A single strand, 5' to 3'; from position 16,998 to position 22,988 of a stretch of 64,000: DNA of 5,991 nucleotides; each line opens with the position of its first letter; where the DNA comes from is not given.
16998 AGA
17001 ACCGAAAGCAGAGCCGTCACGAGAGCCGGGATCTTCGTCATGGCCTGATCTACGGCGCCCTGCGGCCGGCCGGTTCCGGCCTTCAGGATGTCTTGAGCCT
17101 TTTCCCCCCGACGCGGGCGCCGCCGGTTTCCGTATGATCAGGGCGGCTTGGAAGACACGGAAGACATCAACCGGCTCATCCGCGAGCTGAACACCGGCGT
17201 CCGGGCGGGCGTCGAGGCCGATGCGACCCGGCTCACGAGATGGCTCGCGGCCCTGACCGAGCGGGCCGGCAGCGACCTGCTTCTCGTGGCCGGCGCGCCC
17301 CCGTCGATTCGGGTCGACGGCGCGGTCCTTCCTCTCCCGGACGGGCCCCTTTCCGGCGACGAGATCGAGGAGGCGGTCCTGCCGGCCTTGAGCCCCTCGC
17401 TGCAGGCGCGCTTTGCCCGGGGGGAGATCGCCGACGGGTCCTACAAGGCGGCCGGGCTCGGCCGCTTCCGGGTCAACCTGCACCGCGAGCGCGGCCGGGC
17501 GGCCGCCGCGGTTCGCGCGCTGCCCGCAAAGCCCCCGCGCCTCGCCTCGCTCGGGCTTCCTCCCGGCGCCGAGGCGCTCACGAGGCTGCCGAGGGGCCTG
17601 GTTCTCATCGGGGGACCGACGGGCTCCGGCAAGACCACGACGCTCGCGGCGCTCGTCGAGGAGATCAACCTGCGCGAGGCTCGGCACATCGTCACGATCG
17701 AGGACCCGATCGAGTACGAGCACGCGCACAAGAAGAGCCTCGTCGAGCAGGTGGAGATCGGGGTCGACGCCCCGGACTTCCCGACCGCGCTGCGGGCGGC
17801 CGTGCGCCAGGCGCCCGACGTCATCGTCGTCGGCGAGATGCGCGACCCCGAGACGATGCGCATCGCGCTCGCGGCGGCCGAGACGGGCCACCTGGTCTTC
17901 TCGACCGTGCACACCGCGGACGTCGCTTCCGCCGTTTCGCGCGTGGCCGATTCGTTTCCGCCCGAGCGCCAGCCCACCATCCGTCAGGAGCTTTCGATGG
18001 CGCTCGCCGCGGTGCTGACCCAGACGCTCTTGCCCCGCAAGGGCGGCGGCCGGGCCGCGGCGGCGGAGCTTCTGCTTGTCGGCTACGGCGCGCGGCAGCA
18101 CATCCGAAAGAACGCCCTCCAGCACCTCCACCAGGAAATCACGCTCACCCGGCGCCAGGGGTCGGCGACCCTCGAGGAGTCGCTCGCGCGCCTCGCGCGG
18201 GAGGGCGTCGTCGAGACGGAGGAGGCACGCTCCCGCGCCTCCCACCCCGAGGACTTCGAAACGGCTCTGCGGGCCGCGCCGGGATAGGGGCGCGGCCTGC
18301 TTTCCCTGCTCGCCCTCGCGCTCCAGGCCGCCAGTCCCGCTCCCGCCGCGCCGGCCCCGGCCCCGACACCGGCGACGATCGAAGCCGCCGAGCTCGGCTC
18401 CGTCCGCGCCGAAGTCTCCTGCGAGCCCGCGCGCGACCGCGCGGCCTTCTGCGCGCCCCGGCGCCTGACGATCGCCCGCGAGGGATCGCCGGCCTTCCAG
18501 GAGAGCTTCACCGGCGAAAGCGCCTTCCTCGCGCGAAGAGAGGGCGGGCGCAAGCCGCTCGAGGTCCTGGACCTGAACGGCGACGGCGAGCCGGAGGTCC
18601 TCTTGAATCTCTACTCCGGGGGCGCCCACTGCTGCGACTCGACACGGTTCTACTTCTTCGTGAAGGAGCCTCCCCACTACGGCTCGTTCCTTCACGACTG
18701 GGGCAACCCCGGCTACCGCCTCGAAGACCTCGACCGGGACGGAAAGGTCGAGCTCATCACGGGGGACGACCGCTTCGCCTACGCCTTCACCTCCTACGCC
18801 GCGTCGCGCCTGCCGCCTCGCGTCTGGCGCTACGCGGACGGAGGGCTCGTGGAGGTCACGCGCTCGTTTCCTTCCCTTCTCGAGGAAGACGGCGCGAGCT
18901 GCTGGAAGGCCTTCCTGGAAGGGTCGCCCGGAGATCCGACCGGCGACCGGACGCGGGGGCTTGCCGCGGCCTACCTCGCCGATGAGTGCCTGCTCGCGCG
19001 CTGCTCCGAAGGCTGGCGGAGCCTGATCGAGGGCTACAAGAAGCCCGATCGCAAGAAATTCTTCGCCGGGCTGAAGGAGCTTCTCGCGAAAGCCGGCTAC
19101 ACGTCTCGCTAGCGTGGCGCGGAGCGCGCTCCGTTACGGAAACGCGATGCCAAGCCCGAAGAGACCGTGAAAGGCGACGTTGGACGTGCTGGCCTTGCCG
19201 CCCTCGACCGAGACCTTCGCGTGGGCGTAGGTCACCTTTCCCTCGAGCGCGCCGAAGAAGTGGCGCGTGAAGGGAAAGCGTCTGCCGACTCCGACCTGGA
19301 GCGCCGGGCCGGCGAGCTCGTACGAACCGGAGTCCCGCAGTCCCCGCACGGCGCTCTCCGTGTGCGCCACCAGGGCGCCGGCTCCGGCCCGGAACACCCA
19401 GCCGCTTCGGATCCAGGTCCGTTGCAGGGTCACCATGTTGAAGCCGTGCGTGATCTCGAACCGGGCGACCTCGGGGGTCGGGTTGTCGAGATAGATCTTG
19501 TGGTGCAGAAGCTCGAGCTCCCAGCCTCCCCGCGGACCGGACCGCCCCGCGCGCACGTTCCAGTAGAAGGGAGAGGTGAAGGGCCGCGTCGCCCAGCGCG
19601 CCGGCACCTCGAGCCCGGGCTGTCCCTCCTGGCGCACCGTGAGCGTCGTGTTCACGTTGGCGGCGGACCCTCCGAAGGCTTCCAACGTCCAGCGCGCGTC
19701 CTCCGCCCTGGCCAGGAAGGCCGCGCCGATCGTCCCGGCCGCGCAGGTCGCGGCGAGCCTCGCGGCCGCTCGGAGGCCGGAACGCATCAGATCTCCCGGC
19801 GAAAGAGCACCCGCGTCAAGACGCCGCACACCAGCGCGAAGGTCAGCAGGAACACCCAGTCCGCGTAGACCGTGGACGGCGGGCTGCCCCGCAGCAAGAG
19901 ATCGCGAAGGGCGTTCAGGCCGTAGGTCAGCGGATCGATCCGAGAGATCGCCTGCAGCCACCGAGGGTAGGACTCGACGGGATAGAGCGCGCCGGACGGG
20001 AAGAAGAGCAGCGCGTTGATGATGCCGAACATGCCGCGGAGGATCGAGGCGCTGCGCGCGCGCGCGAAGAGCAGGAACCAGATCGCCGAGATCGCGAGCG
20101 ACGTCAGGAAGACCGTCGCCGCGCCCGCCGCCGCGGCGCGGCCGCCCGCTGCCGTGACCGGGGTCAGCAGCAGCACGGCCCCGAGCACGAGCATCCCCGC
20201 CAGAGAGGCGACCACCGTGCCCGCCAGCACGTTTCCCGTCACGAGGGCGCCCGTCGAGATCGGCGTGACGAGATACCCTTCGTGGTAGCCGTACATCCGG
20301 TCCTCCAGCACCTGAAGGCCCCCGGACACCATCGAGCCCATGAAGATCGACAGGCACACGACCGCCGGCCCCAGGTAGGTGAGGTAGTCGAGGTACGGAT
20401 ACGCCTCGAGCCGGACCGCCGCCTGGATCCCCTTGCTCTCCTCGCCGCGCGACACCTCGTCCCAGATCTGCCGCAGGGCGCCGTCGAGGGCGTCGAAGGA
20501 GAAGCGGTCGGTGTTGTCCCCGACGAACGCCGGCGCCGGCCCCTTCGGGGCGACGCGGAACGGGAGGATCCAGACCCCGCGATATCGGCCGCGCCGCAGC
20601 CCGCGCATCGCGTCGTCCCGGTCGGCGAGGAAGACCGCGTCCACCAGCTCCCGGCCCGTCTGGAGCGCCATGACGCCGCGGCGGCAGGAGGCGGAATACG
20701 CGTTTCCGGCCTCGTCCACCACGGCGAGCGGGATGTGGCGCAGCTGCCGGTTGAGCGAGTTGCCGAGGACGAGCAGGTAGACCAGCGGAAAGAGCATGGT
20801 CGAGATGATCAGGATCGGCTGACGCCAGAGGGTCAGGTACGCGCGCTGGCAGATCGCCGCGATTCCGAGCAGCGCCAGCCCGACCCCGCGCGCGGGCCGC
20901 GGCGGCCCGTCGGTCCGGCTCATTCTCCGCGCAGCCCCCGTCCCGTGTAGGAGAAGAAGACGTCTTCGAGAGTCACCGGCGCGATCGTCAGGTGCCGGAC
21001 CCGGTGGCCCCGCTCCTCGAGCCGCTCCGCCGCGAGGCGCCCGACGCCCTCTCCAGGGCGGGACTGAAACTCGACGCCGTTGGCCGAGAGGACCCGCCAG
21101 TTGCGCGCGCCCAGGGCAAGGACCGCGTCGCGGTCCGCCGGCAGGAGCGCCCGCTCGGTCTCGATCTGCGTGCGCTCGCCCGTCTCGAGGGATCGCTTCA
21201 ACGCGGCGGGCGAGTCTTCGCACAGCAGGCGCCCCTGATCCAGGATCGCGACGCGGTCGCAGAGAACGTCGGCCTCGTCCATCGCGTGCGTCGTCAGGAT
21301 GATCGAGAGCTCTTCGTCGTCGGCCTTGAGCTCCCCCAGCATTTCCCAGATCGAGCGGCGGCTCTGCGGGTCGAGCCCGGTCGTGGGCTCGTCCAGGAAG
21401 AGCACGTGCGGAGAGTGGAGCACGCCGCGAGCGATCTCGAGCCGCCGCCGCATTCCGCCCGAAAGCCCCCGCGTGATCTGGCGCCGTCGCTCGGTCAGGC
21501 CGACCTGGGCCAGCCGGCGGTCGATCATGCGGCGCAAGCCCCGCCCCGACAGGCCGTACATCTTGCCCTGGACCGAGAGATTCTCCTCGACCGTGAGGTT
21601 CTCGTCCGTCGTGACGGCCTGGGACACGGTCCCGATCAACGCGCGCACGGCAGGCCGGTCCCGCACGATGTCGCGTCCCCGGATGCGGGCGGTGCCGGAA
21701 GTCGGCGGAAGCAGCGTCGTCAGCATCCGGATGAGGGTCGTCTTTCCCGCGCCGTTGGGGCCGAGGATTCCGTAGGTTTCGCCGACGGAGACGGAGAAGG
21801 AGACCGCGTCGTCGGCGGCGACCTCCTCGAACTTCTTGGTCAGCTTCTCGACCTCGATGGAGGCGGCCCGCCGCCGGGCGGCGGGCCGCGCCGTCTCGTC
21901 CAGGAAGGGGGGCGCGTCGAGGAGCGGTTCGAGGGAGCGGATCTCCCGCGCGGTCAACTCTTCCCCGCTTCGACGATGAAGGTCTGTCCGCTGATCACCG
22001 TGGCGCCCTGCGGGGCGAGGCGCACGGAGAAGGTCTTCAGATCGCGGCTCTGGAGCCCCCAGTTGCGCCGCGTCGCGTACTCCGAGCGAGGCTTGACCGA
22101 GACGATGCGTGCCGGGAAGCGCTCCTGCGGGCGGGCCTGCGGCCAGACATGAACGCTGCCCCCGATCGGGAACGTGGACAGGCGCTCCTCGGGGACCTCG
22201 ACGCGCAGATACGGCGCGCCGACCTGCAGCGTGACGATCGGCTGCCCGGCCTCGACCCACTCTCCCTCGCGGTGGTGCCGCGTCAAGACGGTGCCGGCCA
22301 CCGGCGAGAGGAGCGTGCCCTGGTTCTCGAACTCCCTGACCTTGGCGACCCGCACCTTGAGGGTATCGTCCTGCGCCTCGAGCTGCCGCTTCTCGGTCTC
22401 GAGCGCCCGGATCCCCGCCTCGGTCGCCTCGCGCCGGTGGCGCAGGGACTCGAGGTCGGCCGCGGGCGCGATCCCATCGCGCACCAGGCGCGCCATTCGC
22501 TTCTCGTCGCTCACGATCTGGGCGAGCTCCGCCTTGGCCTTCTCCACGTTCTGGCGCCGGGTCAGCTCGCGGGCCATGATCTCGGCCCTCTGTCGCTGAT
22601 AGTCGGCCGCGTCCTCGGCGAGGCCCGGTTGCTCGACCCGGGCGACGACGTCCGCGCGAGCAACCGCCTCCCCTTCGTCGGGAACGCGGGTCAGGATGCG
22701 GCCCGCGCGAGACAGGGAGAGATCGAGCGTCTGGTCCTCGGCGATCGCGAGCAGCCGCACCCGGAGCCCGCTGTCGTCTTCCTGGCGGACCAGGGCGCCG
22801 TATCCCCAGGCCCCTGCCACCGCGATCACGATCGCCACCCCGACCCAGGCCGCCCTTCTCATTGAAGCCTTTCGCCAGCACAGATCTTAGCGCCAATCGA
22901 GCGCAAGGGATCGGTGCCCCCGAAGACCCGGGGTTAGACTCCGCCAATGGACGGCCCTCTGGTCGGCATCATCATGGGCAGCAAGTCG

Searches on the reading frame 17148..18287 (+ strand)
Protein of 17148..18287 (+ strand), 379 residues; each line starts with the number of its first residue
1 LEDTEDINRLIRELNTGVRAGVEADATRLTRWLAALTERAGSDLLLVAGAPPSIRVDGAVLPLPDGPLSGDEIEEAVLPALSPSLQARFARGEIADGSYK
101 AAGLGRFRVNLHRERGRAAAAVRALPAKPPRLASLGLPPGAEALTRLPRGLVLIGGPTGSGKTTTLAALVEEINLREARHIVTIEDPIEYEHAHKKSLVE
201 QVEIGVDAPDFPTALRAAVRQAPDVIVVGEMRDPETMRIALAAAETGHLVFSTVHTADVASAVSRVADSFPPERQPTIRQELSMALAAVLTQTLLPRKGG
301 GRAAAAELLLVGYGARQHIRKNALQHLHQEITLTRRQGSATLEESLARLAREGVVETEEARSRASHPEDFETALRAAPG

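Call 28: search_protein_families(library=pfam, proteins=[window:17148-18287:+], max_evalue=0.001)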
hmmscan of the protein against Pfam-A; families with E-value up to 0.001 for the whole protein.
window:17148-18287:+ (379 aa): 6 families
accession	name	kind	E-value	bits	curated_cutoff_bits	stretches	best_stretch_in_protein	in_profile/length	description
PF00437.27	T2SSE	-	1.1e-44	153.1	24.9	1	145-298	138-281/370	Type II/IV secretion system protein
PF13191.12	AAA_16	-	9e-06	26.7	32.6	1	148-260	24-147/167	AAA ATPase domain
PF25199.1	nSTAND_NTPase5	-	0.00013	22.3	34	1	148-194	40-86/145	Novel STAND NTPase 5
PF13476.12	AAA_23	-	0.00052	21.1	27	1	148-169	18-39/201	AAA domain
PF13401.12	AAA_22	-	0.00065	20.4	27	0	149-190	5-45/130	AAA domain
PF06414.18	Zeta_toxin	-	0.00069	19.5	22.3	0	151-197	18-63/199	Zeta toxin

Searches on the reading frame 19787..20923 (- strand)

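Call 28: search_protein_families(library=pfam, proteins=[window:19787-20923:-], max_evalue=0.001)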
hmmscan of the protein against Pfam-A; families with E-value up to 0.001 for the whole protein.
window:19787-20923:- (378 aa): 2 families
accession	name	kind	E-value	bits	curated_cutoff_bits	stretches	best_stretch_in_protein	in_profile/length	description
PF12698.13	ABC2_membrane_3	-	4.9e-26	92.1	31.6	1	39-370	8-345/347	ABC-2 family transporter protein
PF01061.29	ABC2_membrane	-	6e-22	78.6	26.9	1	183-343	51-210/211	ABC-2 type transporter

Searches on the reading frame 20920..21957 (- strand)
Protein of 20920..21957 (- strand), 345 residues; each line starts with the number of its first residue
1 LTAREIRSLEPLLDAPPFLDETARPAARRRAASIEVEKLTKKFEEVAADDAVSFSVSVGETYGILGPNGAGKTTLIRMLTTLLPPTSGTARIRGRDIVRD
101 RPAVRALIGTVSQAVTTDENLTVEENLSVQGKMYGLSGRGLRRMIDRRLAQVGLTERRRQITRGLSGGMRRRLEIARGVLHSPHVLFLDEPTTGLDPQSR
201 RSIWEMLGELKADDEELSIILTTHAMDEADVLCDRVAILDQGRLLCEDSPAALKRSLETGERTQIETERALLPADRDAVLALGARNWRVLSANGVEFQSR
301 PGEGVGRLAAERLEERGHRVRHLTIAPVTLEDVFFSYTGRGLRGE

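Call 28: search_protein_families(library=pfam, proteins=[window:20920-21957:-], max_evalue=0.001)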
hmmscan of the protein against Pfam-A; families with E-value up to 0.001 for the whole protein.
window:20920-21957:- (345 aa): 4 families
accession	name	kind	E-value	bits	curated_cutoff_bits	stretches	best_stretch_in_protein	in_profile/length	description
PF00005.33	ABC_tran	-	2.6e-33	115.9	25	1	51-193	3-137/137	ABC transporter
PF13304.12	AAA_21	-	2.2e-11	44.8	27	1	181-224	257-298/304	AAA domain, putative AbiEii toxin, Type IV TA system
PF13175.12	AAA_15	-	1.9e-05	24.9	32.1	0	182-224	328-369/374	AAA ATPase domain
PF13555.12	AAA_29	-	0.0006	20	27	0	53-87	16-50/61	P-loop containing region of AAA domain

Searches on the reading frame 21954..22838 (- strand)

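Call 28: search_protein_families(library=pfam, proteins=[window:21954-22838:-], max_evalue=0.001)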
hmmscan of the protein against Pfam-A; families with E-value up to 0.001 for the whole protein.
window:21954-22838:- (294 aa): 2 families
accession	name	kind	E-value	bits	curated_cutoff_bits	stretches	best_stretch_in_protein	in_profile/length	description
PF16576.10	HlyD_D23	-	5.9e-12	45.8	30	1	34-257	16-193/214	Barrel-sandwich domain of CusB or HlyD membrane-fusion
PF13437.12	HlyD_3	-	1.4e-10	42.2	22.2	1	175-254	1-82/106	HlyD family secretion protein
